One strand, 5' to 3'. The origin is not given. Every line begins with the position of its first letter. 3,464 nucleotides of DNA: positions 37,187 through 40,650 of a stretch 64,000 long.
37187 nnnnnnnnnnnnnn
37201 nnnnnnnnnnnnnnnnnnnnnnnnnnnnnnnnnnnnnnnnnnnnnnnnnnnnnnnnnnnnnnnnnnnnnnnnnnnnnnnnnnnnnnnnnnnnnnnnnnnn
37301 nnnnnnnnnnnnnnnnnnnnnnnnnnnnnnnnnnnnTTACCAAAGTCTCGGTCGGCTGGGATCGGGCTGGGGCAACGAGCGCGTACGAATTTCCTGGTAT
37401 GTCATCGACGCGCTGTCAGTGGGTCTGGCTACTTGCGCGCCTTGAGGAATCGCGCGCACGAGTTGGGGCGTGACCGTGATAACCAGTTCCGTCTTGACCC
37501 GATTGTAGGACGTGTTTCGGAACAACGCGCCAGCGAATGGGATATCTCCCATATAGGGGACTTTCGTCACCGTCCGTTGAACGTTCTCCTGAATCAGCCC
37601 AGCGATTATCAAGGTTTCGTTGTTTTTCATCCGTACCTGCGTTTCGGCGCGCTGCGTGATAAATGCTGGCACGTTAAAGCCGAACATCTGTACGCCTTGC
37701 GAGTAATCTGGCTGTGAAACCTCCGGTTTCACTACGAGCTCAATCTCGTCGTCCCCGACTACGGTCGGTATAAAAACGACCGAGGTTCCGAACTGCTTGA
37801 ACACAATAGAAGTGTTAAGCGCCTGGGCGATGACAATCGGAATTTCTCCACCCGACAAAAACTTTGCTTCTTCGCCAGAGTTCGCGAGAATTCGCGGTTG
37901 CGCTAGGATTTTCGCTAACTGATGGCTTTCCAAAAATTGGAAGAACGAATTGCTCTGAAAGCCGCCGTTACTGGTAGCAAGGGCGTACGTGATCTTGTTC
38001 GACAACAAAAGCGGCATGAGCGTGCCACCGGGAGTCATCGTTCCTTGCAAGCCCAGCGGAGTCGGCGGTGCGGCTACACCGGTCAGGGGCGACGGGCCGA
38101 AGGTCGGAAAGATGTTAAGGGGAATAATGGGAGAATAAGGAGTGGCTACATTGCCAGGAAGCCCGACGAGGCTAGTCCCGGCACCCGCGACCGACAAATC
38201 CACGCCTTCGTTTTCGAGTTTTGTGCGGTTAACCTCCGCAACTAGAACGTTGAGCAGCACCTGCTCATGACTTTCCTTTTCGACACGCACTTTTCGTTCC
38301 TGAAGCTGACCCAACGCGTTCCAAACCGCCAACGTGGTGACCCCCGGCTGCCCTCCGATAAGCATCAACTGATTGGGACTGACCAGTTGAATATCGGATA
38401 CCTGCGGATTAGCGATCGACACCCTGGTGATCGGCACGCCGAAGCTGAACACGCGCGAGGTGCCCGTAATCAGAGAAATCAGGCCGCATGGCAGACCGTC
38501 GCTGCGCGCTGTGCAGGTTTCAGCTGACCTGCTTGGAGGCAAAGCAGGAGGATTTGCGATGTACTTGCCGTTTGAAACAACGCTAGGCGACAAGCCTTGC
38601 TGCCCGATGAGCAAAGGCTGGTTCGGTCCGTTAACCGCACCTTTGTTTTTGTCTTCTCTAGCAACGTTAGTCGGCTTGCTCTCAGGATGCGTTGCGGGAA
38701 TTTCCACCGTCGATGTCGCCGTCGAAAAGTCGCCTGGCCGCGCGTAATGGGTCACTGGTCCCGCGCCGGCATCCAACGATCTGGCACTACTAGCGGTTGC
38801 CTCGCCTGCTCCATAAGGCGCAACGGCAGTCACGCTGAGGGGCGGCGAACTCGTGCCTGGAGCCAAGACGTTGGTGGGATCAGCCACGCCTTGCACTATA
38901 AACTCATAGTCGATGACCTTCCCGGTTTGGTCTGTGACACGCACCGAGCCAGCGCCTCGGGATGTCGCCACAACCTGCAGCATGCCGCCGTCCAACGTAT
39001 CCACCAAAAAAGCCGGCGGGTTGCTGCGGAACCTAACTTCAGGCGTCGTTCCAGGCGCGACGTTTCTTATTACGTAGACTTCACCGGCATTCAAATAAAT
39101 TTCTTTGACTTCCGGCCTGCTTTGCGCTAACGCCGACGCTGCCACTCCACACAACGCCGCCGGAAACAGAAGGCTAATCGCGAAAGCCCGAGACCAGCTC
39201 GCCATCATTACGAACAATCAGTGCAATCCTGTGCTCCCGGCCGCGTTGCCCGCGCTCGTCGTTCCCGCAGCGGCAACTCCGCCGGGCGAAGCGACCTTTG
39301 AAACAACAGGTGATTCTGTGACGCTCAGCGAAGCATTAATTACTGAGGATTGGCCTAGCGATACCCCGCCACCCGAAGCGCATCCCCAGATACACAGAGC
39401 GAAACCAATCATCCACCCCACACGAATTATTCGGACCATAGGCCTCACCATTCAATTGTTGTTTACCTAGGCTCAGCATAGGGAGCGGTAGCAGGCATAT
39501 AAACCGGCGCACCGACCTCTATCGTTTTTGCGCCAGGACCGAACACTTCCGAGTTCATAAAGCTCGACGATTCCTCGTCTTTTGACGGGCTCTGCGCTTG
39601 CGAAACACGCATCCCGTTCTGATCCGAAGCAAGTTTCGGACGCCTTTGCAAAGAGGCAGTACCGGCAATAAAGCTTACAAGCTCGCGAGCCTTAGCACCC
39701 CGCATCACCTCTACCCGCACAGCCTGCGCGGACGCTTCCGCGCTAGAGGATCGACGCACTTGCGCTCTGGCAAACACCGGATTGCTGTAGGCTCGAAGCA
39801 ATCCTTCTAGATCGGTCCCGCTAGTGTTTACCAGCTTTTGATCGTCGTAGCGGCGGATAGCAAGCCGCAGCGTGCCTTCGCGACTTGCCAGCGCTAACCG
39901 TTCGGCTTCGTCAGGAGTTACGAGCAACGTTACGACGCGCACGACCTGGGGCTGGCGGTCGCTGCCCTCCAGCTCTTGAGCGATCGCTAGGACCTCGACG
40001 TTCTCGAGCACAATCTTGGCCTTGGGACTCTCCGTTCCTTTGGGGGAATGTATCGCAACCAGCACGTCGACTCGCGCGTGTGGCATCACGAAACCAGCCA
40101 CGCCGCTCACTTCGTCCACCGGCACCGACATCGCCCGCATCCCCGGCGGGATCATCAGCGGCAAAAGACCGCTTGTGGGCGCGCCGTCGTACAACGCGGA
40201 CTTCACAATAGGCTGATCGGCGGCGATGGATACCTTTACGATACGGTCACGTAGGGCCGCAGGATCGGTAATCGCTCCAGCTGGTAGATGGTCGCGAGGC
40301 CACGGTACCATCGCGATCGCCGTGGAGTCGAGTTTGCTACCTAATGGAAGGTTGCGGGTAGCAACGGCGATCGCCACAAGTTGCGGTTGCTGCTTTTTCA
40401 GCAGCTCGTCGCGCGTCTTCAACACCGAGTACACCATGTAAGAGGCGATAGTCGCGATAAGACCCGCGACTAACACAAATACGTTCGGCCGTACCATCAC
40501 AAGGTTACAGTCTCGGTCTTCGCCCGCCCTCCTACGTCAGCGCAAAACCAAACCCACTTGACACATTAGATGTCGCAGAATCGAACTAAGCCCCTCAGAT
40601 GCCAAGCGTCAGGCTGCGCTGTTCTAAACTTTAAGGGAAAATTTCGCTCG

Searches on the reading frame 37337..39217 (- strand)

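Call 94: search_protein_families(library=pfam, max_evalue=0.00001, proteins=[window:37337-39217:-])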
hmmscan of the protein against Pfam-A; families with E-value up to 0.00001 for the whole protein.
window:37337-39217:- (626 aa): 2 families
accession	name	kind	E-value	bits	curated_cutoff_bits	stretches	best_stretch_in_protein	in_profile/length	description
PF00263.26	Secretin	-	1.6e-40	138.9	27.5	1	429-588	2-169/169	Bacterial type II and III secretion system protein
PF13629.12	T2SS-T3SS_pil_N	-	4.9e-20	71.4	23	1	247-313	5-72/72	Pilus formation protein N terminal region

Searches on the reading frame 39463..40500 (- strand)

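Call 94: search_protein_families(library=pfam, max_evalue=0.00001, proteins=[window:39463-40500:-])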
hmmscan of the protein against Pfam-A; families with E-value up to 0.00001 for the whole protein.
window:39463-40500:- (345 aa): 2 families
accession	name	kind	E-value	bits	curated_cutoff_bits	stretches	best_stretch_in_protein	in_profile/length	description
PF16976.10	RcpC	-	1e-29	103.2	28.8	1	115-216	5-114/114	Flp pilus assembly protein RcpC/CpaB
PF08666.17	SAF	-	5.9e-09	36.8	21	1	44-102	3-61/63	SAF domain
